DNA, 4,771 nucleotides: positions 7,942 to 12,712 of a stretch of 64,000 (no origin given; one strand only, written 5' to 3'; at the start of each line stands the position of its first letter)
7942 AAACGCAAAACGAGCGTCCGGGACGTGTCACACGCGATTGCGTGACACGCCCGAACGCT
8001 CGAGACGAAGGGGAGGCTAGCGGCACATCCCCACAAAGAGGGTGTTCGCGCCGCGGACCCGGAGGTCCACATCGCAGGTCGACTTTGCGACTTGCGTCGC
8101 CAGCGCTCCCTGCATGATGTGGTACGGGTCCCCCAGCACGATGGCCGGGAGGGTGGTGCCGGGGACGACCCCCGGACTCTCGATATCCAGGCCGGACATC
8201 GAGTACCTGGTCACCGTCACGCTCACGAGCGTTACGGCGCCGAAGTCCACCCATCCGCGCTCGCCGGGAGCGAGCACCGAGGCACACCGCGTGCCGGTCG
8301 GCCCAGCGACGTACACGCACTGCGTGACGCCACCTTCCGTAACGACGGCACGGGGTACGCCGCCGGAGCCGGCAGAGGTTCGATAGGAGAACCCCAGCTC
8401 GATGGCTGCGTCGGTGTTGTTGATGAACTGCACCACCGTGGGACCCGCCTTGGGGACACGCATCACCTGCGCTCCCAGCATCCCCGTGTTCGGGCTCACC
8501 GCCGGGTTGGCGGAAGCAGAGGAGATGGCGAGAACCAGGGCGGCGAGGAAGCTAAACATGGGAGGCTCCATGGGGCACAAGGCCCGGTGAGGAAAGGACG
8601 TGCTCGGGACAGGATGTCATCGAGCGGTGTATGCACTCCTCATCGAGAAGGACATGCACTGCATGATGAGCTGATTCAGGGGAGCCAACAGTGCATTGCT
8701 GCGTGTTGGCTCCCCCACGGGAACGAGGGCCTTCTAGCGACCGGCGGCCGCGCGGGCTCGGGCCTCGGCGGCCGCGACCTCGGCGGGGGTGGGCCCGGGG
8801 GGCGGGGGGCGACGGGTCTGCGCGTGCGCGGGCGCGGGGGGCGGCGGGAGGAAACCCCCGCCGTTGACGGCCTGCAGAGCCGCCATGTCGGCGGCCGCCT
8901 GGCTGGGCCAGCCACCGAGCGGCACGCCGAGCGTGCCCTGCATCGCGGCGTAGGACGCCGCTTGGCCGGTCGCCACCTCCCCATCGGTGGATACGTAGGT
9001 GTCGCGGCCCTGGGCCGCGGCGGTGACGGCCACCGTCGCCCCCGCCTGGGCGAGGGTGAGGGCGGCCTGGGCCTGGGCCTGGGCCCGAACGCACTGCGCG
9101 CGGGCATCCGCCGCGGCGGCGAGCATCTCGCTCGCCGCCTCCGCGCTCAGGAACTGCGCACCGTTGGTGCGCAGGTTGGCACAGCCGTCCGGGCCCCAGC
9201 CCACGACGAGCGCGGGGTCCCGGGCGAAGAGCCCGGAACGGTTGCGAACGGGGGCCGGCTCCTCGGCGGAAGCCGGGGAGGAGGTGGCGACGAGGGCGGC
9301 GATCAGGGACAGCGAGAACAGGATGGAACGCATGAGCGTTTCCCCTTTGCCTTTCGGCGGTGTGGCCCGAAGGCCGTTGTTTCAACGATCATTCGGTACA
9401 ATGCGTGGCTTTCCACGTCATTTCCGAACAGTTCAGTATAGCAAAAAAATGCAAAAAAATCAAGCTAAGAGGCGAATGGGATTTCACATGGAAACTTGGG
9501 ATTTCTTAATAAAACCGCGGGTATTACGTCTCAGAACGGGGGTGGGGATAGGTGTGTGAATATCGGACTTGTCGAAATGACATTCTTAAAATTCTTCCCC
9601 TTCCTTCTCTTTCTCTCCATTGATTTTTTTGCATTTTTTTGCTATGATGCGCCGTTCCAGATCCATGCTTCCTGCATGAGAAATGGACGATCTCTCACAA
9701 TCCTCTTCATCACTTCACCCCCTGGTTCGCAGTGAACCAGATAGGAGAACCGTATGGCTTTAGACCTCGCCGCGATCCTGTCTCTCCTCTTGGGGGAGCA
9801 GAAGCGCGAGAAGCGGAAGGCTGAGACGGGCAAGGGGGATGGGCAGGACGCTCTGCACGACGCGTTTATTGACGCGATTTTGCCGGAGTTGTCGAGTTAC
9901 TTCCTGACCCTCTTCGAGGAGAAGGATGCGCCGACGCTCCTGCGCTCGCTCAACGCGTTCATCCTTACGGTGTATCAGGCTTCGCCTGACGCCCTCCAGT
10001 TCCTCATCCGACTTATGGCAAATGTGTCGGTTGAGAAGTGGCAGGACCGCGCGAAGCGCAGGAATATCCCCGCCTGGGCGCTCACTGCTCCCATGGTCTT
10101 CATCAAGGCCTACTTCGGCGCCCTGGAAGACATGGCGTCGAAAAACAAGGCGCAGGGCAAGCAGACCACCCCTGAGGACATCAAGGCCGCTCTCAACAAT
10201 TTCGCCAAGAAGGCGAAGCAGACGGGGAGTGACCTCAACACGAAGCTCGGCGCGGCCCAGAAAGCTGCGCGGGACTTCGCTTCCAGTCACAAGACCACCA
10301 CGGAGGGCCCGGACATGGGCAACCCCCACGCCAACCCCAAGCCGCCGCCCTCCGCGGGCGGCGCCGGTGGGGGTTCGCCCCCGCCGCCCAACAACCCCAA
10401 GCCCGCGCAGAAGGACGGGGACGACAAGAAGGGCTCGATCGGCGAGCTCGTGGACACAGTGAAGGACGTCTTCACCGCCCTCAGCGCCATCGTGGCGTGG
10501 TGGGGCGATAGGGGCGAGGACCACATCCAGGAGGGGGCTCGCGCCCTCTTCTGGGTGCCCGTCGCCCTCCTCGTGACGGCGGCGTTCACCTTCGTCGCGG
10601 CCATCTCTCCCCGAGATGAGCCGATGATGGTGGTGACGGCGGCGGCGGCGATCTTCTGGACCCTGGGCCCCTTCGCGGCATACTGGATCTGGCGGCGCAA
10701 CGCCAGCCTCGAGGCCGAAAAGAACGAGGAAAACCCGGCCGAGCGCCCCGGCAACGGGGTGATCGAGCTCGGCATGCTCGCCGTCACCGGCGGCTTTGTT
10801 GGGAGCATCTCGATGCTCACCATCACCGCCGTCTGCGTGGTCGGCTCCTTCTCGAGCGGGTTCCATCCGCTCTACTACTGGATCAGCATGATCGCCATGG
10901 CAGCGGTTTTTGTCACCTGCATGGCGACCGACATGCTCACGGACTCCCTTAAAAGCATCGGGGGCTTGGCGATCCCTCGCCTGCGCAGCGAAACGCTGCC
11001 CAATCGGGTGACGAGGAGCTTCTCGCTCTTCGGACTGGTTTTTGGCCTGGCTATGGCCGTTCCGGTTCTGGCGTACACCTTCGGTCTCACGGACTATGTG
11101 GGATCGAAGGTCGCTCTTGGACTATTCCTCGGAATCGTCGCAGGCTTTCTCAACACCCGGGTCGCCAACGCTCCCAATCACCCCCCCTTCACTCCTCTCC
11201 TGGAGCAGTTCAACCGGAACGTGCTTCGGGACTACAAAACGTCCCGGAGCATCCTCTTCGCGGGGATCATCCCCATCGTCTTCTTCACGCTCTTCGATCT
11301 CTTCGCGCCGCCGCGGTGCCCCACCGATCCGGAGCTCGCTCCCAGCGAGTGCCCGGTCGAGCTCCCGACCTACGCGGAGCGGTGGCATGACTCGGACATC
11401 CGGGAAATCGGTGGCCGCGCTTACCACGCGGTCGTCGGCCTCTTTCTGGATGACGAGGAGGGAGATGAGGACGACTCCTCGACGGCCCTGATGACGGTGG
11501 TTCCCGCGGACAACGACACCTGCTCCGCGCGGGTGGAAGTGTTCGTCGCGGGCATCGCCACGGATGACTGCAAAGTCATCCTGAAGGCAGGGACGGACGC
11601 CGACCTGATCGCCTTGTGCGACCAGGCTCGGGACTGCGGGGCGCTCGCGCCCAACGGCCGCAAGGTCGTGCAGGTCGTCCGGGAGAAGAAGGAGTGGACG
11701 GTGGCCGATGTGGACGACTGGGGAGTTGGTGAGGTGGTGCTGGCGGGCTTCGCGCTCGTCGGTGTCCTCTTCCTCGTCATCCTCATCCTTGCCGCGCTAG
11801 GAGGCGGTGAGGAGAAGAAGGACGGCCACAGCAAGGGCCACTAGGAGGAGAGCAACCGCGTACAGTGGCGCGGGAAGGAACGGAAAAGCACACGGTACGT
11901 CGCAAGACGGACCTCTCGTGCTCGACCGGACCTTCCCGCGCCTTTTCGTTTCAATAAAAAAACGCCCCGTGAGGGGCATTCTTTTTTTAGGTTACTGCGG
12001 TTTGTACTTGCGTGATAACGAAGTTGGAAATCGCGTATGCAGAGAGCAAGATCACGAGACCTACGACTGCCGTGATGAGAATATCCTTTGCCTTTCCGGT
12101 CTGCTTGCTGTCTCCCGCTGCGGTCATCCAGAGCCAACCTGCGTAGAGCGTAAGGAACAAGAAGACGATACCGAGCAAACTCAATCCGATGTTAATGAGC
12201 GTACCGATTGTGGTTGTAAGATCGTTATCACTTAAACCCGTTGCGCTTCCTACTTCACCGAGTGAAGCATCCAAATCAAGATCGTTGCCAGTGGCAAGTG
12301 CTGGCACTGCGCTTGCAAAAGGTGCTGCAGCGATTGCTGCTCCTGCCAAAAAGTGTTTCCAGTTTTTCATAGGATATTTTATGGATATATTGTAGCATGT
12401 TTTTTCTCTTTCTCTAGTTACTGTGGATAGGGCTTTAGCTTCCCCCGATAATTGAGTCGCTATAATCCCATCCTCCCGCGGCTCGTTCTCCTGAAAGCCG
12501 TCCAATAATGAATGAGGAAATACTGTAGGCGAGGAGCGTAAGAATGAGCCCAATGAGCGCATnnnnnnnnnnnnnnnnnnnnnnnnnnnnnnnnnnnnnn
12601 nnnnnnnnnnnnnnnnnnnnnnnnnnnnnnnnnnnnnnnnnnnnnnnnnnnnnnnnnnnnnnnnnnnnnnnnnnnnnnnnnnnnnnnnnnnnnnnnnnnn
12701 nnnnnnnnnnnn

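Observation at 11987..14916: Tandem array of seven VirB2/TrbC-like pilin domains in six co-oriented genes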

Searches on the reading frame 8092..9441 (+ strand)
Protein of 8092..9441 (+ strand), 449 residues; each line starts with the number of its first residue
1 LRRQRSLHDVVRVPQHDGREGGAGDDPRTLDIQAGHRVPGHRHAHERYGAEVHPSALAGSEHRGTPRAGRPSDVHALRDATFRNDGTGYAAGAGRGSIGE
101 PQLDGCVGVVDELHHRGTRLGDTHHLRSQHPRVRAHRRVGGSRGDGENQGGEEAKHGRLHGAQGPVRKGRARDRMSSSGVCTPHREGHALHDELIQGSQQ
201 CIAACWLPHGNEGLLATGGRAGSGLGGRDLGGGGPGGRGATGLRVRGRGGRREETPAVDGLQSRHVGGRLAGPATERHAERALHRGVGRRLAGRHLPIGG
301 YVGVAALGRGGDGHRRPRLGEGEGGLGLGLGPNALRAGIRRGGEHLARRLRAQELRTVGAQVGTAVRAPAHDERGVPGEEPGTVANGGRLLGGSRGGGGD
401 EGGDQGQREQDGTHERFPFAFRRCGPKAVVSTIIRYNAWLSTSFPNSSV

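Call 5: search_protein_families(library=pfam, proteins=[window:8092-9441:+], max_evalue=0.001)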
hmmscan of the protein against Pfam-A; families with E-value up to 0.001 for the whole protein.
window:8092-9441:+ (449 aa): 0 families

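Call 13: search_protein_families(library=ncbifam, proteins=[window:8092-9441:+], max_evalue=0.1)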
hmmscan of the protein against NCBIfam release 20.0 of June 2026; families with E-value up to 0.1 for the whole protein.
window:8092-9441:+ (449 aa): 1 family
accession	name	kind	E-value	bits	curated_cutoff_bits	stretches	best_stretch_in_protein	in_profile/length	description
NF046098.1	RSP_7527_fam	equivalog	0.02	14.7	26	1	346-371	11-36/48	RSP_7527 family protein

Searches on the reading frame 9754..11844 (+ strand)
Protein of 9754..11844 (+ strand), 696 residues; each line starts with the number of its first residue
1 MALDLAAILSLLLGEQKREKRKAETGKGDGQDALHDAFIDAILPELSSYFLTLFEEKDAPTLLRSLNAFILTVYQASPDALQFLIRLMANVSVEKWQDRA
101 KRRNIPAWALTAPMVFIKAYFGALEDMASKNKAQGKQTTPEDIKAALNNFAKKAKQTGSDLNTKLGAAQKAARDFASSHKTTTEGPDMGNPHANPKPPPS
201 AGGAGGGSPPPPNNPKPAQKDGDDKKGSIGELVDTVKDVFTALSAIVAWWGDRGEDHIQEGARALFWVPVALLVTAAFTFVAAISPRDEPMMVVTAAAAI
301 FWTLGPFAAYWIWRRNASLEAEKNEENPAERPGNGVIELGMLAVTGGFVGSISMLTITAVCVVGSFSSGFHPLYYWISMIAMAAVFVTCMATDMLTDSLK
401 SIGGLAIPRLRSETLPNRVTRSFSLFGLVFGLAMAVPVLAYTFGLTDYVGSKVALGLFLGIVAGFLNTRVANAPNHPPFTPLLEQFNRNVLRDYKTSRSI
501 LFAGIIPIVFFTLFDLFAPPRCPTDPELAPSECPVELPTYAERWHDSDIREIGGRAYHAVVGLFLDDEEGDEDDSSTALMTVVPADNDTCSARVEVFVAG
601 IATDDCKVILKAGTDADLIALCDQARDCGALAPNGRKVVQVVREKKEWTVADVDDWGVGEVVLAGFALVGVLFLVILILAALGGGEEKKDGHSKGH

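Call 3: search_protein_families(library=pfam, proteins=[window:9754-11844:+], max_evalue=1)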
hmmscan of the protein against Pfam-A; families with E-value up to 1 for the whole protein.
window:9754-11844:+ (696 aa): 0 families

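Call 13: search_protein_families(library=ncbifam, proteins=[window:9754-11844:+], max_evalue=0.1)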
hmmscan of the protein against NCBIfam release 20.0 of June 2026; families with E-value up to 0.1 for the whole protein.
window:9754-11844:+ (696 aa): 0 families

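Call 46: find_homologous_proteins(query=window:9754-11844:+)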
Query window:9754-11844:+ (696 aa): 1 proteins with E <= 0.001 among 8000 candidates.
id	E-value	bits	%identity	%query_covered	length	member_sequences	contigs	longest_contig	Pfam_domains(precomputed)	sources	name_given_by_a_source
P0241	0.0e+0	1583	100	100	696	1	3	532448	-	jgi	jgi:hypothetical protein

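Call 50: search_protein_families(library=pfam, alignment_id=A4, max_evalue=1)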
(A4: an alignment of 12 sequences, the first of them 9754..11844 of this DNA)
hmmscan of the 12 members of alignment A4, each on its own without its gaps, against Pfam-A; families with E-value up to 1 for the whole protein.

A. member 1, window:9754-11844:+ (696 aa): 0 families

B. families by the number of members that match (of 12 scanned): 10 families
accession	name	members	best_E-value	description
PF06711.16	DUF1198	1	0.082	Protein of unknown function (DUF1198)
PF21619.2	DUF6855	1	0.092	Family of unknown function (DUF6855)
PF23124.1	Xre_MbcA_ParS-like_N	1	0.1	Antitoxin Xre/MbcA/ParS-like, N-terminal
PF00428.24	Ribosomal_60s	1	0.16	60s Acidic ribosomal protein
PF16767.10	KinB_sensor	1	0.17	Sensor domain of alginate biosynthesis sensor protein KinB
PF03783.19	CsgG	1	0.18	Curli production assembly/transport component CsgG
PF10350.15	DUF2428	1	0.22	THADA/TRM732, DUF2428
PF18831.7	LRR_11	1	0.36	Leucine-rich repeat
PF12764.12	Gly-rich_Ago1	1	0.44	Glycine-rich region of argonaut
PF11683.13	DUF3278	1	0.86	Protein of unknown function (DUF3278)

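Call 89: search_protein_representatives(protein=window:9754-11844:+)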
Query: 696 residues. Proteins with E-value up to 0.001 (for the whole library): 11; up to 1e-10: 11; up to 1e-30: 9. The best 11 are listed.
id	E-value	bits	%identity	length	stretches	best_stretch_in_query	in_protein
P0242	3.0e-200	683.5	97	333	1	374-696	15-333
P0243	3.6e-108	379.2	41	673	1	27-691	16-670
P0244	1.3e-70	255.1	35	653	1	3-660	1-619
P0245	7.5e-64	232.7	40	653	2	588-696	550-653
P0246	2.0e-48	181.7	31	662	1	8-683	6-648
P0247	5.5e-41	157.2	31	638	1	29-659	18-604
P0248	9.9e-41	156.3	31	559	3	239-516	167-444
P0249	6.3e-36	140.5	33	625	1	29-689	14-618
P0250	2.5e-31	125.2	30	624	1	33-631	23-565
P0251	6.4e-15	71.0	44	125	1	28-138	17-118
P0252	3.6e-11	58.6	31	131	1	207-321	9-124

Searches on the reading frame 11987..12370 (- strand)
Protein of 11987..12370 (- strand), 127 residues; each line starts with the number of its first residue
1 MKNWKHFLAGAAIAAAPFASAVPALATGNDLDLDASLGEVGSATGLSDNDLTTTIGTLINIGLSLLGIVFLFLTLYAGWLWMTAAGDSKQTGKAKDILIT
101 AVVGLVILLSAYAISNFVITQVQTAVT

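Call 13: search_protein_families(library=ncbifam, proteins=[window:11987-12370:-], max_evalue=0.1)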
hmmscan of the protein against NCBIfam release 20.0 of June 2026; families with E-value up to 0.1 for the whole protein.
window:11987-12370:- (127 aa): 2 families
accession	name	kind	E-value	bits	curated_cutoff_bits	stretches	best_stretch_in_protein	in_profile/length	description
NF045849.1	ICE_MMCAP2_0565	equivalog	7e-10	38.5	40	1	49-121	7-79/80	Mbov_0395 family pilin-like conjugal transfer protein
NF010401.0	PRK13825.1-5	equivalog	0.023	13.9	500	1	49-115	132-194/407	conjugal transfer protein TraB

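Call 96: search_protein_families(library=phrogs, proteins=[window:11987-12370:-], max_evalue=0.01)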
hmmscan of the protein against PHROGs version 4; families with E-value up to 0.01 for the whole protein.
window:11987-12370:- (127 aa): 0 families

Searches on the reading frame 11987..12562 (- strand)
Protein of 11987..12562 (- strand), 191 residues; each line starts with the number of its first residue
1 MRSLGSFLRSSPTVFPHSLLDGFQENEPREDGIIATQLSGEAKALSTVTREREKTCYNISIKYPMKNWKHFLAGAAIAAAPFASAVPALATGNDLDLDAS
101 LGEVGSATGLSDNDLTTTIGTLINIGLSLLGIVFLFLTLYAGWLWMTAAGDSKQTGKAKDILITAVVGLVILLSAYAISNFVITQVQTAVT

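Call 3: search_protein_families(library=pfam, proteins=[window:11987-12562:-], max_evalue=1)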
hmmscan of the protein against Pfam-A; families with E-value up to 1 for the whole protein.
window:11987-12562:- (191 aa): 5 families
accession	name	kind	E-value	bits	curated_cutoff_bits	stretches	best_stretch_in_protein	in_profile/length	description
PF18895.5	T4SS_pilin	-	5.5e-08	33.2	26.6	1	115-182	5-71/71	Type IV secretion system pilin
PF04478.17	Mid2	-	0.049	13.9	23.2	0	105-137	36-68/150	Mid2 like cell wall stress sensor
PF06024.17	Orf78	-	0.18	12.6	29.4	1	152-187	55-90/101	Orf78 (ac78)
PF20664.2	DUF6814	-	0.29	11.8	25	1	129-173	7-51/71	Family of unknown function (DUF6814)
PF00335.26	Tetraspanin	-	0.56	10.3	32.1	0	49-79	178-210/225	Tetraspanin family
